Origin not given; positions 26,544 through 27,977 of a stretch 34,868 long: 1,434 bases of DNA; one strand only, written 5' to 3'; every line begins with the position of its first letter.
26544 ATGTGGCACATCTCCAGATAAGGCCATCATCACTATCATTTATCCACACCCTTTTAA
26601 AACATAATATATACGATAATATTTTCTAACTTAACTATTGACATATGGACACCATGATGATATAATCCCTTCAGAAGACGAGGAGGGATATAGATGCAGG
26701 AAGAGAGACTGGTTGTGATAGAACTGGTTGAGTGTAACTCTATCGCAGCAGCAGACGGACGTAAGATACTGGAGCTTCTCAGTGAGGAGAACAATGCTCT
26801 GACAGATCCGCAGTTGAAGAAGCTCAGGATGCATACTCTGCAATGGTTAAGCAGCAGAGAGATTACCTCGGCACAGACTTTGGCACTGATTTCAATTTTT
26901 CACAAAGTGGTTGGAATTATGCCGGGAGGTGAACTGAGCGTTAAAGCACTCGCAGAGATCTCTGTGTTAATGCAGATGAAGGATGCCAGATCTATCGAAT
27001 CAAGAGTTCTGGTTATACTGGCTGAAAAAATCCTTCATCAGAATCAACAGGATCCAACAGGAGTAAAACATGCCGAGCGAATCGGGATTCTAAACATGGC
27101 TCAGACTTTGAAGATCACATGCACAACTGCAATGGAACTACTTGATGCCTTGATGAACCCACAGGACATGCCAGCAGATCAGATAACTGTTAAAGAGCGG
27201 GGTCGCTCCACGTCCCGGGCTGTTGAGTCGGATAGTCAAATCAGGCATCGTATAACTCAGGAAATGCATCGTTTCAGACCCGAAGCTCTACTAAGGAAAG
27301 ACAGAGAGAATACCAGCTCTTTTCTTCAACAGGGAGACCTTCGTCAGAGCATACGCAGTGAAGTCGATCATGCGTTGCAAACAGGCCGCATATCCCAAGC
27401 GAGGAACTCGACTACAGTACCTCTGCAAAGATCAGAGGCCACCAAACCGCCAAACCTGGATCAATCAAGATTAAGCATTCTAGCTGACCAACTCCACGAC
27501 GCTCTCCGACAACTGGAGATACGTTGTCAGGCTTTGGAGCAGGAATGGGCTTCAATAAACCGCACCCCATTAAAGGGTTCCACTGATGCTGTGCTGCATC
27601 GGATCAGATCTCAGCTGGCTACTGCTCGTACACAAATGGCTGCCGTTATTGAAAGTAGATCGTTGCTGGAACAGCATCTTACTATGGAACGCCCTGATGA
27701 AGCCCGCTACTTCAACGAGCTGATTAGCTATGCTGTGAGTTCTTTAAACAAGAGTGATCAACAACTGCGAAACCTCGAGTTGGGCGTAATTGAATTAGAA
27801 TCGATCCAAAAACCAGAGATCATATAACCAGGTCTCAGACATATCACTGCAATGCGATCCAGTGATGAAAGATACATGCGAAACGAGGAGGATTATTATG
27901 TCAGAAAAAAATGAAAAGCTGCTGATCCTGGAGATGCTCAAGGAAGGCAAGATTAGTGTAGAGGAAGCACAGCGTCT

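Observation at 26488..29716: Self-contained three-gene unit: unknown 377-aa protein + LiaX/YvlB-like + YvlD/LiaZ-like, with no PspC/LiaY or LiaFSR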

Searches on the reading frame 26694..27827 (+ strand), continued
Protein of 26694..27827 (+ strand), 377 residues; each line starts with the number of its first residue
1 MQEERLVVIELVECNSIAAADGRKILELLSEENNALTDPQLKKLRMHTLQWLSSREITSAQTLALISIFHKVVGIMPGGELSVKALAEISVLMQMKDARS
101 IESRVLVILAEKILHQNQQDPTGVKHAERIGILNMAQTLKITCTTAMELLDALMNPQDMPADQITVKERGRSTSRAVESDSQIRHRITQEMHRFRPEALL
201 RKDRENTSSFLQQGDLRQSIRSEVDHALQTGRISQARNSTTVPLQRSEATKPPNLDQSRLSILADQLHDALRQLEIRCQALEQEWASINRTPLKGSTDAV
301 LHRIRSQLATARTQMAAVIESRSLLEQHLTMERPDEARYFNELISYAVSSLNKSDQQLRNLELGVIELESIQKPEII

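Call 74: find_encoding_contigs(protein=P0085, flank=6000, max_places=3)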
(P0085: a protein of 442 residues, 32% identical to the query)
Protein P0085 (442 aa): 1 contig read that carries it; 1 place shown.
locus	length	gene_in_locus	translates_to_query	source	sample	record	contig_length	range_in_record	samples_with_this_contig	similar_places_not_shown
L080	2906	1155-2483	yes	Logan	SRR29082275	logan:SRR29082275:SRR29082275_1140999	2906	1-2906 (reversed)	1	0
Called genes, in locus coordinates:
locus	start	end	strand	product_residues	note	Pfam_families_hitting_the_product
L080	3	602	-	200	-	?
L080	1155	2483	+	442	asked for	PF22746:SHOCT-like_DUF2089-C (faint)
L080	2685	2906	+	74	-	?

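Call 88: search_protein_families(library=padloc, proteins=[window:26694-27827:+], max_evalue=0.01)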
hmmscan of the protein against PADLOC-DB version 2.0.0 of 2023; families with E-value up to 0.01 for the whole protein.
window:26694-27827:+ (377 aa): 0 families

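Call 89: search_protein_families(library=phrogs, proteins=[window:26694-27827:+], max_evalue=0.01)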
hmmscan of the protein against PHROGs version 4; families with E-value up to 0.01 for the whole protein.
window:26694-27827:+ (377 aa): 0 families
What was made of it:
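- PADLOC and PHROGs give no hits (calls 88, 89). PHROGs and PADLOC give no hits (calls 88, 89).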

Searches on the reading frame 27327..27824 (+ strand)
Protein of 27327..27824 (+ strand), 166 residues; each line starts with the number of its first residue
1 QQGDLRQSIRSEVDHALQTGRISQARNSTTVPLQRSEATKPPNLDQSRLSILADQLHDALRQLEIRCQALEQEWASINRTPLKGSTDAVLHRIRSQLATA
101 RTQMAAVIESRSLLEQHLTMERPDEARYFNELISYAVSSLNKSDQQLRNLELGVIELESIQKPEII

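Call 58: find_homologous_proteins(query=A4, max_evalue=0.001)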
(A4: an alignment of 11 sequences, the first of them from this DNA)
Query A4 (11 sequences) (166 aa, profile of the alignment): 2 proteins with E <= 0.001 among 8000 candidates.
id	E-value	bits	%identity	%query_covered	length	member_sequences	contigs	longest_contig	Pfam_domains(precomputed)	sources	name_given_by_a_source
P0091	2.9e-45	172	25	69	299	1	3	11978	PF22746.2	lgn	-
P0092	9.2e-27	112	23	66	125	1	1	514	-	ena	-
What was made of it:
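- Tried and rejected: A profile of the g1 C-terminal domain recovered only two proteins (call 58).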

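Call 80: predict_structure(alignment_id=A5)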
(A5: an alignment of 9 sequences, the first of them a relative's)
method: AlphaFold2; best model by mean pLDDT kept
length: 299 residues; sequences in the alignment: 9
mean_pLDDT: 76.1   pTM: 0.44
mean pLDDT of the five models: 76.1, 71.5, 71.4, 69.6, 67.9
residues with pLDDT >= 90: 104; 70-90: 82; 50-70: 70; < 50: 43
segments of 3 or more residues with pLDDT < 50: 32-45, 95-108, 161-171
pLDDT, mean of each block of 10 residues (from residue 1): 84 91 83 39 51 55 60 66 68 49 46 75 87 71 62 63 44 82 98 97 88 90 97 98 92 94 97 96 88 71
secondary structure, 60 per line:
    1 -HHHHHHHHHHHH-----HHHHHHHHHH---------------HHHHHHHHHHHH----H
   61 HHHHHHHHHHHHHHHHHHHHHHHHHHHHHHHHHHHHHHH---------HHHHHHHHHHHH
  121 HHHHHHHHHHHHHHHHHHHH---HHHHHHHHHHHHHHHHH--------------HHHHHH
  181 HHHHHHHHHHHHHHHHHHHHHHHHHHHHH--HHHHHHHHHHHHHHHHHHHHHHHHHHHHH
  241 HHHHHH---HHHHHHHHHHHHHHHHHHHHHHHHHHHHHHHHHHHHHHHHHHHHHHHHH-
elements in order: H2-13 H19-28 H44-55 H60-99 H109-140 H144-160 H175-209 H212-246 H250-298

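Call 85: fold_search(model_id=the predicted structure, library=pdb)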
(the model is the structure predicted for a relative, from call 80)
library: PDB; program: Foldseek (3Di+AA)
matches with E <= 10: 427; with E <= 0.001: 0
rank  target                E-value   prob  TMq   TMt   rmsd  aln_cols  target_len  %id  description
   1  9fed                  1.3e-01  0.99  0.28  0.42   5.6       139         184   14  Single-chain chimeric protein mimicking the interaction between HR1 and HR2 in HIV gp41 (released 2025-05-28)
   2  4r61                  1.5e-01  0.99  0.28  0.54   6.2       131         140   11  Crystal structure of a rationally designed single-chain protein mimicking a trimeric gp41 N-terminal heptad-repeat regio (released 2014-12-10)
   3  6y4l_A                1.5e-01  0.28  0.16  0.18  26.1       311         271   14  Crystal structure of human ER membrane protein complex subunits EMC2 and EMC9 (released 2020-05-27)
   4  6r2g_A                2.1e-01  0.96  0.27  0.47   6.4       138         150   12  Crystal structure of a single-chain protein mimetic of the gp41 NHR trimer in complex with the synthetic CHR peptide C (released 2019-07-10)
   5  8ek4_A                2.1e-01  0.95  0.27  0.48   5.0       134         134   12  De novo designed ice-binding proteins from twist-constrained helices (released 2023-07-12)
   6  8ek4_B                2.4e-01  0.91  0.25  0.42   5.7       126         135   11  De novo designed ice-binding proteins from twist-constrained helices (released 2023-07-12)
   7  9rgx_A                2.5e-01  0.99  0.25  0.67   3.7        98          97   15  X-ray crystal structure of a de novo designed single-chain antiparallel 3-helix coiled-coil bundle, sc-apCC3-ACW (released 2025-09-03)
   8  1kmi_Z                3.0e-01  0.80  0.24  0.38  29.0       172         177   15  CRYSTAL STRUCTURE OF AN E.COLI CHEMOTAXIS PROTEIN, CHEZ (released 2002-07-24)
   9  3uum_B                3.2e-01  0.92  0.26  0.50   5.5       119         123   16  Crystal Structure of N-terminal first spectrin repeat of utrophin (released 2012-09-19)
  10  3uun_A                3.5e-01  0.94  0.26  0.55   4.8       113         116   16  Crystal Structure of N-terminal first spectrin repeat of dystrophin (released 2012-09-19)
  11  3uum_A                3.7e-01  0.93  0.28  0.53   5.0       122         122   14  Crystal Structure of N-terminal first spectrin repeat of utrophin (released 2012-09-19)
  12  4l8i_B                4.1e-01  0.97  0.27  0.59   4.2       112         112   16  Crystal structure of RSV epitope scaffold FFL_005 (released 2014-02-12)
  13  9had_A                4.1e-01  0.87  0.25  0.52   8.7       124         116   18  Der f 21 dust mite allergen with computationally designed DerF21_b10 binder (released 2024-12-18)
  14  8xyv_B                5.1e-01  0.85  0.19  0.52   5.9        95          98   14  De novo designed protein 0705-5 (released 2024-10-02)
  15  4yn0_B                5.7e-01  0.16  0.13  0.18  26.9       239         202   14  Crystal structure of APP E2 domain in complex with DR6 CRD domain (released 2015-04-15)
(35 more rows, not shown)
